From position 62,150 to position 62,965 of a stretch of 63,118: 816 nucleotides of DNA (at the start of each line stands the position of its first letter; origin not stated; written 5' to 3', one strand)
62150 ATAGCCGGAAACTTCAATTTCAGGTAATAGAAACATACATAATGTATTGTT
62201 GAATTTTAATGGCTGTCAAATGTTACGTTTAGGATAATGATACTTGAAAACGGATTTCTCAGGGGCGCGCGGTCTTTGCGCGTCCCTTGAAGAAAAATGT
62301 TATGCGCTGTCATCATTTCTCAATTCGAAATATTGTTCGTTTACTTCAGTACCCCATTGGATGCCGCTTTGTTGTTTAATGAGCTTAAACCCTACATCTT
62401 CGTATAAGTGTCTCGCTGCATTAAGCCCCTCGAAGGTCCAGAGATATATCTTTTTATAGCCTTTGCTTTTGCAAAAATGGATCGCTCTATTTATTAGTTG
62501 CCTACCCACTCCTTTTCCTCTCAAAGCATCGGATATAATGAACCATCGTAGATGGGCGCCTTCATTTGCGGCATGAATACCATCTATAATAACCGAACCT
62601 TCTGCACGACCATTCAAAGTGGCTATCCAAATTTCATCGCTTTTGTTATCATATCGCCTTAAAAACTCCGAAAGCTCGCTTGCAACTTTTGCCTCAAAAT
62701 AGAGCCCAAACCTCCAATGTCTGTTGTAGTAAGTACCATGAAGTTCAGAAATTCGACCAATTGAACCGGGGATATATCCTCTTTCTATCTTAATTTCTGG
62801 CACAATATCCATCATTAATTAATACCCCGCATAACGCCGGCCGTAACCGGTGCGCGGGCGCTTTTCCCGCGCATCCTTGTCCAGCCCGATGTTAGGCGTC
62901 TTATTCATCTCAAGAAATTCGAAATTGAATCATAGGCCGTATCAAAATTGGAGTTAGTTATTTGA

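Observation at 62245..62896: GNAT gene looks like an integron-type gene cassette bounded by attC-like sites, with no integrase in the window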

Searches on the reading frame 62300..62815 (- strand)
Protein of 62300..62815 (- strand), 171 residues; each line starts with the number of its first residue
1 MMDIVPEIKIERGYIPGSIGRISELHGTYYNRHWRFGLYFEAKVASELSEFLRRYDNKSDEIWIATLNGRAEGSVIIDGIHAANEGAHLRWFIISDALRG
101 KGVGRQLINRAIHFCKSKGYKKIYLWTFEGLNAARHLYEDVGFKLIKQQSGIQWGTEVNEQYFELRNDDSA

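Call 5: search_protein_families(library=pfam, proteins=[window:62300-62815:-], max_evalue=0.01)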
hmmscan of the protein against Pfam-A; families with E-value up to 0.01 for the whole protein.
window:62300-62815:- (171 aa): 5 families
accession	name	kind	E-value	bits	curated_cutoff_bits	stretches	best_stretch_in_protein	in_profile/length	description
PF00583.31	Acetyltransf_1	-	1.2e-15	58.3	20.7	1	45-143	18-116/116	Acetyltransferase (GNAT) family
PF13508.13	Acetyltransf_7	-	1.1e-11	45.3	27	1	59-144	2-83/84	Acetyltransferase (GNAT) domain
PF13673.13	Acetyltransf_10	-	4.7e-10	40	23.6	1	50-149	21-113/128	Acetyltransferase (GNAT) domain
PF08445.16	FR47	-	7.9e-05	23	22.1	1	86-149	21-83/86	FR47-like protein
PF14542.12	Acetyltransf_CG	-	0.0026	18.3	30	1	94-121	32-59/80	GCN5-related N-acetyl-transferase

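Call 6: find_encoding_contigs(protein=window:62300-62815:-, flank=10000, max_places=10)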
Protein window:62300-62815:- (171 aa): no gene with exactly this product is on record in the collection.

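Call 13: find_related_loci(query=window:62300-62815:-, collection=genome_contigs, flank=10000)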
Query window:62300-62815:- (171 aa) in genome_contigs; peptide patterns used: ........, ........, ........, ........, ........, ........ (x = any residue, [..] = any of these).
315 stretches matched a pattern; 278 encode a relative of the query (tblastn E <= 1e-3); the best 80 are kept; 80 distinct loci.
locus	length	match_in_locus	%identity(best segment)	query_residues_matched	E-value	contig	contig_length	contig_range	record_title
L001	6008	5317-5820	83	1-168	2e-93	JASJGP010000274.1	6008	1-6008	MAG: Desulfobacterales bacterium isolate ChS5.bin.48 ChesSed_k141_837123, whole genome shotgun sequence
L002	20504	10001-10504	82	1-168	4e-93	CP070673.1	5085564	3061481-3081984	MAG: Deltaproteobacteria bacterium isolate bin73 chromosome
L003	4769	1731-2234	81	1-168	2e-92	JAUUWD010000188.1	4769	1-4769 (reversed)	MAG: Desulfobacteraceae bacterium isolate CSMAG_30 CSMAG_30_k141_1759577_length_4769_cov_6.0000, whole genome shotgun se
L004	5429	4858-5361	81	2-169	1e-91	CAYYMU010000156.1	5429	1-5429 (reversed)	MAG TPA_asm: uncultured Desulfobacteraceae bacterium isolate binchicken_co243_228 genome assembly, contig: NODE_15070_le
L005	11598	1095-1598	81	1-168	5e-91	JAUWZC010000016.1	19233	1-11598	MAG: Desulfobacteraceae bacterium isolate CSMAG_2726 CSMAG_2726_k141_309041_length_19233_cov_50.7117, whole genome shotg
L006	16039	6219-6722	80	1-168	2e-90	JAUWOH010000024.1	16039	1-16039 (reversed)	MAG: Desulfobacteraceae bacterium isolate CSMAG_2445 CSMAG_2445_k141_776824_length_16039_cov_13.7642, whole genome shotg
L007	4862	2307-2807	80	1-167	4e-90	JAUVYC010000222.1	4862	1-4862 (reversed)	MAG: Spirochaetota bacterium isolate CSMAG_1232 CSMAG_1232_k141_964906_length_4862_cov_6.8017, whole genome shotgun sequ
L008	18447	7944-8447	80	1-168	3e-89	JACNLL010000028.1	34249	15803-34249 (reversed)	MAG: Candidatus Desulfaltia bathyphila NIOZ-UU_NODE_1346_length_34249_cov_15.3837, whole genome shotgun sequence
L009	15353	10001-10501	76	2-168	1e-85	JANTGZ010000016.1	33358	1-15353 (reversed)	MAG: Thermodesulfobacteriota bacterium isolate bin10093 c_000000000820, whole genome shotgun sequence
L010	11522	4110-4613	75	1-168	9e-85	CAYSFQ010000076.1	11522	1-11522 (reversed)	MAG TPA_asm: uncultured Desulfobacteraceae bacterium isolate SRP167671_co2_257 genome assembly, contig: NODE_7231_length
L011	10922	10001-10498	73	3-168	1e-83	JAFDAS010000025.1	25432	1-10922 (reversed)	MAG: Deltaproteobacteria bacterium isolate AB_3033_Bin_88 AB_3033_Bin_88_scaffold_3139, whole genome shotgun sequence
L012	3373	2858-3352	77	1-166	4e-84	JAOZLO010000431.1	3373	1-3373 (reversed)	MAG: Desulfocapsaceae bacterium isolate GMC10.metabat2.28 NODE_52685_length_3373_cov_8.268837, whole genome shotgun sequ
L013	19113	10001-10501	72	1-167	8e-83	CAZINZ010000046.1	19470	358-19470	MAG TPA_asm: uncultured Syntrophaceae bacterium isolate binchicken_co47_43 genome assembly, contig: NODE_1870_length_194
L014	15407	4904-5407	72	1-168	7e-82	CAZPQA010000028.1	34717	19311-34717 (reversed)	MAG TPA_asm: uncultured Desulfobacteraceae bacterium isolate SRP167671_co4_58 genome assembly, contig: NODE_623_length_3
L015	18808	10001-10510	71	1-170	1e-80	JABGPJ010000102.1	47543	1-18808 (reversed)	MAG: Deltaproteobacteria bacterium isolate co234_bin29 NODE_1528_length_47543_cov_19.907429, whole genome shotgun sequen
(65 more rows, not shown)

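Call 16: find_encoding_contigs(protein=window:62300-62812:-, flank=10000, max_places=10)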
Protein window:62300-62812:- (170 aa): no gene with exactly this product is on record in the collection.

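Call 40: find_homologous_proteins(query=window:62300-62815:-, max_evalue=1e-40)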
Query window:62300-62815:- (171 aa): 2511 proteins with E <= 1e-40 among 2628 candidates; the best 120 are listed.
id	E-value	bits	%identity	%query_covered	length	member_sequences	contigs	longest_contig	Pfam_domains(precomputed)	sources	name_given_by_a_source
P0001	4.8e-112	389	100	100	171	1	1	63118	PF13673.14,PF13508.14,PF00583.32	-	-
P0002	2.0e-92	326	84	98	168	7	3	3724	PF13673.14,PF13508.14,PF00583.32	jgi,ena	-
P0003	1.3e-91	323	83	98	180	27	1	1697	PF13673.14,PF13508.14,PF00583.32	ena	-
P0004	1.4e-91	323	84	98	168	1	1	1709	PF13673.14,PF13420.14,PF13508.14,PF00583.32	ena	-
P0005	4.8e-91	321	83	98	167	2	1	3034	PF13673.14,PF13508.14,PF00583.32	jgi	jgi:GNAT superfamily N-acetyltransferase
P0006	1.2e-90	320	83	98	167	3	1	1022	PF13673.14,PF13508.14,PF00583.32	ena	-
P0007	2.1e-90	319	82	98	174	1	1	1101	PF13673.14,PF13420.14,PF13508.14,PF00583.32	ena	-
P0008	2.2e-90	319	82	98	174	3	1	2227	PF13673.14,PF13508.14,PF00583.32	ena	-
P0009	3.0e-90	318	83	98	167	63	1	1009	PF13673.14,PF13508.14,PF00583.32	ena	-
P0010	1.1e-89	317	84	97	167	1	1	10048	PF13673.14,PF13508.14,PF00583.32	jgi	-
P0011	1.2e-89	317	83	98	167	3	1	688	PF13673.14,PF13508.14,PF00583.32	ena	-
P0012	3.7e-89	315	82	98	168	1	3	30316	PF13673.14,PF13508.14,PF00583.32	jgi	jgi:GNAT superfamily N-acetyltransferase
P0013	5.4e-89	314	82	98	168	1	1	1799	PF13673.14,PF13508.14,PF00583.32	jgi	-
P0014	1.0e-88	313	81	98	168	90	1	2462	PF13673.14,PF13508.14,PF00583.32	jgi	-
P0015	1.1e-88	313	82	98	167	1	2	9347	PF13673.14,PF13508.14,PF08445.17,PF00583.32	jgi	jgi:GNAT superfamily N-acetyltransferase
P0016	1.2e-88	313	83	96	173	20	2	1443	PF13673.14,PF13508.14,PF00583.32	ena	-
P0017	1.9e-88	313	82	98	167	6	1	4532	PF13673.14,PF13508.14,PF00583.32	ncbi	-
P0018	2.0e-88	313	81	98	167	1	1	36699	PF13673.14,PF13420.14,PF13508.14,PF00583.32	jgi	jgi:GNAT superfamily N-acetyltransferase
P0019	2.7e-88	312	81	97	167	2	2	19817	PF13673.14,PF13420.14,PF13508.14,PF00583.32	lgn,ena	-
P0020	3.3e-88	312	82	96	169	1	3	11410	PF13673.14,PF13420.14,PF13508.14,PF00583.32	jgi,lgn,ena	-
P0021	4.3e-88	311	81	96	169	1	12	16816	PF13673.14,PF13420.14,PF13508.14,PF00583.32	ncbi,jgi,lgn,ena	-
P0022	1.8e-87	309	79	98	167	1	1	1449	PF13673.14,PF13420.14,PF13508.14,PF00583.32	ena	-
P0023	3.3e-87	309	77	98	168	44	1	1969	PF13673.14,PF13508.14,PF08445.17,PF00583.32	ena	-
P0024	3.3e-87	309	80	98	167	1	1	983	PF13673.14,PF13508.14,PF00583.32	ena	-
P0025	5.0e-87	308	80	96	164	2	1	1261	PF13673.14,PF13508.14,PF00583.32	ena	-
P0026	5.2e-87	308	81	96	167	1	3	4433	PF13673.14,PF13302.14,PF13508.14,PF00583.32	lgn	-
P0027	7.5e-87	307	79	98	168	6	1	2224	PF13673.14,PF13508.14,PF00583.32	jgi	-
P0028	7.7e-87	307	81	96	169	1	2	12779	PF13673.14,PF13508.14,PF00583.32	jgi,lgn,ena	-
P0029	1.4e-86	306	79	98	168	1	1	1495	PF13673.14,PF13508.14,PF00583.32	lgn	-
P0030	1.9e-86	306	80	98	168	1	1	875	PF13673.14,PF13508.14,PF00583.32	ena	-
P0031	2.4e-86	306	79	98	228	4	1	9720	PF13673.14,PF13508.14,PF00583.32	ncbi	-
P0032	3.8e-86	305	76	99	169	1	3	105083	PF13673.14,PF13508.14,PF00583.32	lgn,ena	-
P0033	4.4e-86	305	81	98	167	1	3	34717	PF13673.14,PF13508.14,PF00583.32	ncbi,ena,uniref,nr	ncbi:MAG: GNAT family N-acetyltransferase [Desulfobacterales bacterium]|uniref:GNAT family N-acetylt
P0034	6.5e-86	304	80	96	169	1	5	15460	PF13673.14,PF13508.14,PF00583.32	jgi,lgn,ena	-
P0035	8.6e-86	304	78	98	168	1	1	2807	PF13673.14,PF13508.14,PF00583.32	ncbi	-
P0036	1.1e-85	304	77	98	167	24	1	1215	PF13673.14,PF13508.14,PF00583.32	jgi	-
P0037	1.5e-85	303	78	97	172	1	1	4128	PF13673.14,PF13508.14,PF00583.32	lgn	-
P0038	4.8e-85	301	78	96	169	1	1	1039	PF13673.14,PF13420.14,PF13508.14,PF00583.32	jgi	jgi:GNAT superfamily N-acetyltransferase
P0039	6.7e-85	301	78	98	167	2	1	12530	PF13673.14,PF13420.14,PF13508.14,PF00583.32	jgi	jgi:GNAT superfamily N-acetyltransferase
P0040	8.4e-85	301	77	96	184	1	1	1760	PF13673.14,PF13508.14,PF00583.32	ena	-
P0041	9.1e-85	301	79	96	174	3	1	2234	PF13673.14,PF13420.14,PF13508.14,PF00583.32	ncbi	-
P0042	1.1e-84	300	78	98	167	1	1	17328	PF13673.14,PF13508.14,PF00583.32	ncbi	-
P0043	1.7e-84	300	77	98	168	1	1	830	PF13673.14,PF13508.14,PF00583.32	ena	-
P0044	2.6e-84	299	77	98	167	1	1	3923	PF13673.14,PF13302.14,PF13508.14,PF08445.17,PF00583.32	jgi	jgi:GNAT superfamily N-acetyltransferase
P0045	2.8e-84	299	78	98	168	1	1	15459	PF13673.14,PF13508.14,PF00583.32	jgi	jgi:GNAT superfamily N-acetyltransferase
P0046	2.9e-84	299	76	98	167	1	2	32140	PF13673.14,PF13508.14,PF00583.32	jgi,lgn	jgi:GNAT superfamily N-acetyltransferase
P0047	3.7e-84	299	77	98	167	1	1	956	PF13673.14,PF13508.14,PF00583.32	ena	-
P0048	5.4e-84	298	75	99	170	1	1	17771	PF13673.14,PF13508.14,PF00583.32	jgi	jgi:GNAT superfamily N-acetyltransferase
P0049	5.5e-84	298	75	98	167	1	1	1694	PF13673.14,PF13508.14,PF00583.32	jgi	jgi:GNAT superfamily N-acetyltransferase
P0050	5.9e-84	298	78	96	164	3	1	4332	PF13673.14,PF13508.14,PF00583.32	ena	-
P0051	6.5e-84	298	77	98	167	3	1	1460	PF13673.14,PF13508.14,PF00583.32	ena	-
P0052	1.4e-83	297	77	98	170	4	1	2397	PF13673.14,PF13508.14,PF08445.17,PF00583.32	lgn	-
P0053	1.6e-83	297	77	98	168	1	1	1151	PF13673.14,PF13508.14,PF00583.32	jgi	jgi:GNAT superfamily N-acetyltransferase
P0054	1.6e-83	297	78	97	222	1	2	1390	PF13673.14,PF13508.14,PF00583.32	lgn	-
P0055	1.8e-83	296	76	95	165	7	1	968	PF13673.14,PF13508.14,PF00583.32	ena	-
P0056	2.5e-83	296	75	98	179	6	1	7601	PF13673.14,PF13508.14,PF00583.32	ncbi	-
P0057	2.8e-83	296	74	98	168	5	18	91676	PF13673.14,PF13508.14,PF00583.32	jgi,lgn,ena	-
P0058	5.8e-83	295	74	98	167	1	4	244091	PF13673.14,PF13508.14,PF00583.32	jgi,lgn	-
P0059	1.6e-82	293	78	98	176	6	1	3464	PF13673.14,PF13420.14,PF13508.14,PF14542.13,PF00583.32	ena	-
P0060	1.8e-82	293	78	98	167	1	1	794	PF13673.14,PF13420.14,PF13302.14,PF13508.14,PF00583.32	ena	-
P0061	1.9e-82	293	75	98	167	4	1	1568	PF13673.14,PF13302.14,PF13508.14,PF00583.32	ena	-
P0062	2.0e-82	293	76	98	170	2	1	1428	PF13673.14,PF13420.14,PF13508.14,PF14542.13,PF00583.32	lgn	-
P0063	2.1e-82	293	77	98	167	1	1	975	PF13673.14,PF13508.14,PF00583.32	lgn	-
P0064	2.8e-82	292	74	97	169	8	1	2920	PF13673.14,PF13508.14,PF00583.32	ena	-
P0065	2.9e-82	292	74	98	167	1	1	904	PF13673.14,PF13508.14,PF00583.32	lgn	-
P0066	3.7e-82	292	77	98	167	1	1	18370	PF13673.14,PF13508.14,PF00583.32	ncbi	-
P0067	4.7e-82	292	77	97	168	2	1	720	PF13673.14,PF13508.14,PF00583.32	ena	-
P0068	5.6e-82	291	76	94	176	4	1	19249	PF13673.14,PF13508.14,PF00583.32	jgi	jgi:GNAT superfamily N-acetyltransferase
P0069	6.6e-82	291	75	98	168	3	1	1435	PF13673.14,PF13508.14,PF00583.32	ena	-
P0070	8.5e-82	291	75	98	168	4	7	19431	PF13673.14,PF13508.14,PF00583.32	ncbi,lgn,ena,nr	ncbi:MAG: GNAT family N-acetyltransferase [Deltaproteobacteria bacterium]|nr:GNAT family N-acetyltra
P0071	9.4e-82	291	75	98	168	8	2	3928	PF13673.14,PF13508.14,PF00583.32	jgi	jgi:GNAT superfamily N-acetyltransferase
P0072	1.1e-81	290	75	98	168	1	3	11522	PF13673.14,PF13508.14,PF00583.32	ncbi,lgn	-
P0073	1.4e-81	290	74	98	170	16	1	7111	PF13673.14,PF13508.14,PF00583.32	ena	-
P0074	1.4e-81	290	75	95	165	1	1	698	PF13673.14,PF13508.14,PF00583.32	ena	-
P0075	1.6e-81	290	63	91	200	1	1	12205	PF13673.14,PF13508.14,PF00583.32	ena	-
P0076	3.4e-81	289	75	96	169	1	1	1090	PF13673.14,PF13508.14,PF00583.32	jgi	jgi:GNAT superfamily N-acetyltransferase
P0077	3.5e-81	289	77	97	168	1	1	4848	PF13673.14,PF13508.14,PF00583.32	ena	-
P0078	3.6e-81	289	74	97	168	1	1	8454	PF13673.14,PF13508.14,PF00583.32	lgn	-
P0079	4.0e-81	289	74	98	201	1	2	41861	PF13673.14,PF13508.14,PF00583.32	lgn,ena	-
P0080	4.5e-81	289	75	97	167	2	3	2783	PF13673.14,PF13508.14,PF00583.32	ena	-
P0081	4.5e-81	289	74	98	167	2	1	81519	PF13673.14,PF13508.14,PF00583.32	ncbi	-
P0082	5.2e-81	288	73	98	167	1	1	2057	PF13673.14,PF13508.14,PF00583.32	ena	-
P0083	6.5e-81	288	75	96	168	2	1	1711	PF13673.14,PF13508.14,PF00583.32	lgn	-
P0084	6.8e-81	288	74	98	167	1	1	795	PF13673.14,PF13420.14,PF13508.14,PF00583.32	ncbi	-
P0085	6.8e-81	288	76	94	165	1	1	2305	PF13673.14,PF13508.14,PF00583.32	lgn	-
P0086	8.5e-81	288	73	98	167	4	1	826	PF13673.14,PF13302.14,PF13508.14,PF00583.32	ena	-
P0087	1.1e-80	287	73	98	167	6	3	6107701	PF13673.14,PF13508.14,PF00583.32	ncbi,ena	-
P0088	1.4e-80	287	75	98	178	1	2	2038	PF13673.14,PF13508.14,PF00583.32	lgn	-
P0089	1.5e-80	287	74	98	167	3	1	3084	PF13673.14,PF13508.14,PF00583.32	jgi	-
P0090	1.6e-80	287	72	98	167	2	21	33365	PF13673.14,PF13508.14,PF00583.32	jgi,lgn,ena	jgi:GNAT superfamily N-acetyltransferase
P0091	1.7e-80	287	74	98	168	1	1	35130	PF13673.14,PF13508.14,PF00583.32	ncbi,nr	ncbi:MAG: GNAT family N-acetyltransferase [Proteobacteria bacterium]|nr:GNAT family N-acetyltransfer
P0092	1.8e-80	287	75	95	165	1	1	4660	PF13673.14,PF13508.14,PF00583.32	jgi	jgi:GNAT superfamily N-acetyltransferase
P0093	2.7e-80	286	75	95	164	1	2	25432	PF13673.14,PF13508.14,PF00583.32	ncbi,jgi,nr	ncbi:MAG: GNAT family N-acetyltransferase [Deltaproteobacteria bacterium]|nr:GNAT family N-acetyltra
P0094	2.9e-80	286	76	94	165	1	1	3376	PF13673.14,PF13508.14,PF00583.32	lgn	-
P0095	3.2e-80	286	74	98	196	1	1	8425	PF13673.14,PF13508.14,PF00583.32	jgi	jgi:GNAT superfamily N-acetyltransferase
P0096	3.9e-80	285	75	97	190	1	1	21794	PF13673.14,PF13508.14,PF00583.32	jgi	jgi:GNAT superfamily N-acetyltransferase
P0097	3.9e-80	285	73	98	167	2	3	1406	PF13673.14,PF13508.14,PF00583.32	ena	-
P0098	4.5e-80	285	71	98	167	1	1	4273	PF13673.14,PF13302.14,PF13508.14,PF00583.32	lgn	-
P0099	4.8e-80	285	73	97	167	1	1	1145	PF13673.14,PF13508.14,PF00583.32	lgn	-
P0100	6.0e-80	285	72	98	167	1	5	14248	PF13673.14,PF13508.14,PF00583.32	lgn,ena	-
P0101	6.0e-80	285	75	97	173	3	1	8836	PF13673.14,PF13508.14,PF00583.32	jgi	-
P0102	1.1e-79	284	73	98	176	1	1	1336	PF13673.14,PF13508.14,PF00583.32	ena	-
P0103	1.3e-79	284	73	95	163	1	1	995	PF13673.14,PF13302.14,PF13508.14,PF00583.32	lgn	-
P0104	1.4e-79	284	71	100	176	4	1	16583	PF13673.14,PF13508.14,PF00583.32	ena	-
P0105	1.5e-79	284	74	96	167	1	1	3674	PF13673.14,PF13508.14,PF00583.32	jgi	jgi:GNAT superfamily N-acetyltransferase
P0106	1.9e-79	283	76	97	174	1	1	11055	PF13673.14,PF13508.14,PF00583.32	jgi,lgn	-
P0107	2.4e-79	283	74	98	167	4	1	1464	PF13673.14,PF13508.14,PF00583.32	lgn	-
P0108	8.0e-79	281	74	98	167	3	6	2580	PF13673.14,PF13508.14,PF00583.32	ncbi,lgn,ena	-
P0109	9.0e-79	281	73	96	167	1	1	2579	PF13673.14,PF13508.14,PF00583.32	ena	-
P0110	9.3e-79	281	72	98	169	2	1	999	PF13673.14,PF13508.14,PF00583.32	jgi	-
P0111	1.5e-78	280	75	97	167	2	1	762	PF13673.14,PF13508.14,PF00583.32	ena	-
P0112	1.6e-78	280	71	98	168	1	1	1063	PF13673.14,PF13508.14,PF00583.32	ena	-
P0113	2.1e-78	280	74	95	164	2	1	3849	PF13673.14,PF13508.14,PF00583.32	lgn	-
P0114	2.2e-78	280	73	94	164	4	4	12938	PF13673.14,PF13508.14,PF00583.32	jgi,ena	-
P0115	2.4e-78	280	69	97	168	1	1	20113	PF13673.14,PF13508.14,PF00583.32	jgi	jgi:GNAT superfamily N-acetyltransferase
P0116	5.0e-78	279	72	97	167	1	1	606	PF13673.14,PF13508.14,PF00583.32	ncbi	-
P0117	5.3e-78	279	73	95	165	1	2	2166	PF13673.14,PF13508.14,PF00583.32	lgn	-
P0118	5.5e-78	278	70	96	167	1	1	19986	PF13673.14,PF13508.14,PF00583.32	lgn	-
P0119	5.8e-78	278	74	96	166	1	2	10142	PF13673.14,PF13420.14,PF13302.14,PF13508.14,PF00583.32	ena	-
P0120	8.0e-78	278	71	98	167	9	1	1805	PF13673.14,PF13508.14,PF00583.32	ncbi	-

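Call 42: find_encoding_contigs(protein=P0021, flank=10000, max_places=8)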
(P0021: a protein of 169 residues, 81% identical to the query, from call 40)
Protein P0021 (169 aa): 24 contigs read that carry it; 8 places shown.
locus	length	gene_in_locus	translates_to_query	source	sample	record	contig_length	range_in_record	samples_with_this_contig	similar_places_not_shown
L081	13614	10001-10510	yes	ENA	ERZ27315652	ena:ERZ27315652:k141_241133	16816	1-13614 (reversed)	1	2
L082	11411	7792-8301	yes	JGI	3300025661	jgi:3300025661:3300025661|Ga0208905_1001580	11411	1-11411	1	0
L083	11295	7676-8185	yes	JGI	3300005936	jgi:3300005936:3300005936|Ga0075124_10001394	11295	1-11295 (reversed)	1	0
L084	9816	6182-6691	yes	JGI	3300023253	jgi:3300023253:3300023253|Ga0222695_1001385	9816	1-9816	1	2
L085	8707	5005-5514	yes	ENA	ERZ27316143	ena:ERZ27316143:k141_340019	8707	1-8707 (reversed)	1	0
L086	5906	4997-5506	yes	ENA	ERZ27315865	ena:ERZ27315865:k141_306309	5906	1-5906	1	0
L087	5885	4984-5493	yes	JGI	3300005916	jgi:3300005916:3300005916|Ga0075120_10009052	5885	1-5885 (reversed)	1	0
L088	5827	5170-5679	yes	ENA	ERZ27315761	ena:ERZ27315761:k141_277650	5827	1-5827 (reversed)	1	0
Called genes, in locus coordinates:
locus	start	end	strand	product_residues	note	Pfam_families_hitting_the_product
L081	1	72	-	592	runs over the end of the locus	PF00654:Voltage_CLC, PF00571:CBS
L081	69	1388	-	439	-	PF00155:Aminotran_1_2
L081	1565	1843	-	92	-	PF20657:DUF6811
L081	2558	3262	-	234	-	PF01479:S4, PF00849:PseudoU_synth_2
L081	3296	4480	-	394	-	PF01960:ArgJ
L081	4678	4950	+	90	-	PF01169:GDT1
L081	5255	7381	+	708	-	PF00989:PAS, PF08447:PAS_3, PF08448:PAS_4, PF13426:PAS_9, PF00989:PAS, PF13426:PAS_9, PF08447:PAS_3, PF13426:PAS_9, +5 more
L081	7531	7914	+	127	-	PF00072:Response_reg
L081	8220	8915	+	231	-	PF13646:HEAT_2 (faint)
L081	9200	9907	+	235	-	PF00561:Abhydrolase_1, PF12697:Abhydrolase_6, PF12146:Hydrolase_4 (weak)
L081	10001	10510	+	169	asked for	PF13420:Acetyltransf_4 (weak), PF00583:Acetyltransf_1, PF13673:Acetyltransf_10, PF13508:Acetyltransf_7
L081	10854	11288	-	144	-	PF00581:Rhodanese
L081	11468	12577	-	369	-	PF13435:Cytochrome_C554 (faint), PF14537:Cytochrom_c3_2 (faint), PF14522:Cytochrome_C7 (faint), PF22113:Mtrc-MtrF_II-IV_dom (faint)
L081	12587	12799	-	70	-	-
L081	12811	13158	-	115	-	PF02579:Nitro_FeMo-Co (weak)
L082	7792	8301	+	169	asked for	PF13420:Acetyltransf_4 (weak), PF00583:Acetyltransf_1, PF13673:Acetyltransf_10, PF13508:Acetyltransf_7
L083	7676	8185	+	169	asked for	PF13420:Acetyltransf_4 (weak), PF00583:Acetyltransf_1, PF13673:Acetyltransf_10, PF13508:Acetyltransf_7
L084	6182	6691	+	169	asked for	PF13420:Acetyltransf_4 (weak), PF00583:Acetyltransf_1, PF13673:Acetyltransf_10, PF13508:Acetyltransf_7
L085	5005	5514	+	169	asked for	PF13420:Acetyltransf_4 (weak), PF00583:Acetyltransf_1, PF13673:Acetyltransf_10, PF13508:Acetyltransf_7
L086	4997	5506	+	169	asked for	PF13420:Acetyltransf_4 (weak), PF00583:Acetyltransf_1, PF13673:Acetyltransf_10, PF13508:Acetyltransf_7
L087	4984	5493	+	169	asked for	PF13420:Acetyltransf_4 (weak), PF00583:Acetyltransf_1, PF13673:Acetyltransf_10, PF13508:Acetyltransf_7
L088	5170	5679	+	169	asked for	PF13420:Acetyltransf_4 (weak), PF00583:Acetyltransf_1, PF13673:Acetyltransf_10, PF13508:Acetyltransf_7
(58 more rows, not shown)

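Call 43: find_encoding_contigs(protein=P0018, flank=10000, max_places=3)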
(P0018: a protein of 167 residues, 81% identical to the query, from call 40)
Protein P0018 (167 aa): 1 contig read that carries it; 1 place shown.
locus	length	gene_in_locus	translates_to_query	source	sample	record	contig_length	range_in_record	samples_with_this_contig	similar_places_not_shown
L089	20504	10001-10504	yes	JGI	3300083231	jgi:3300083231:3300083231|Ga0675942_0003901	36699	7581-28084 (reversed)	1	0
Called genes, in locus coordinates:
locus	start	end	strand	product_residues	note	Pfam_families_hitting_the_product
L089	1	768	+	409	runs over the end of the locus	PF00155:Aminotran_1_2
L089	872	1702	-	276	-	PF01113:DapB_N, PF05173:DapB_C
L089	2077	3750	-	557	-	PF00483:NTP_transferase, PF12804:NTP_transf_3, PF01636:APH, PF02958:EcKL (weak)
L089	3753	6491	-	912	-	PF27464:PlsB_N, PF01553:Acyltransferase, PF19277:GPAT_C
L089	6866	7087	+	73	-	PF26391:MamI (weak)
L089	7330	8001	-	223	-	PF00075:RNase_H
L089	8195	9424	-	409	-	PF07075:NamZ_N, PF20732:NamZ_C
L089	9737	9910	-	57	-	-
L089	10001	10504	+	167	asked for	PF00583:Acetyltransf_1, PF13420:Acetyltransf_4 (weak), PF13673:Acetyltransf_10, PF13508:Acetyltransf_7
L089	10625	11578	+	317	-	PF00892:EamA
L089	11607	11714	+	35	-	-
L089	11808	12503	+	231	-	-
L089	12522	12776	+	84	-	PF12797:Fer4_2 (weak), PF14697:Fer4_21 (weak), PF25160:LdpA_Fe-S-bd (weak), PF00037:Fer4, PF12837:Fer4_6 (weak), PF13237:Fer4_10 (weak), PF12838:Fer4_7, PF13187:Fer4_9 (weak), +1 more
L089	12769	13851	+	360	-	PF01855:POR_N, PF02780:Transketolase_C, PF17147:PFOR_II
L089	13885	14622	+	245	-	PF02775:TPP_enzyme_C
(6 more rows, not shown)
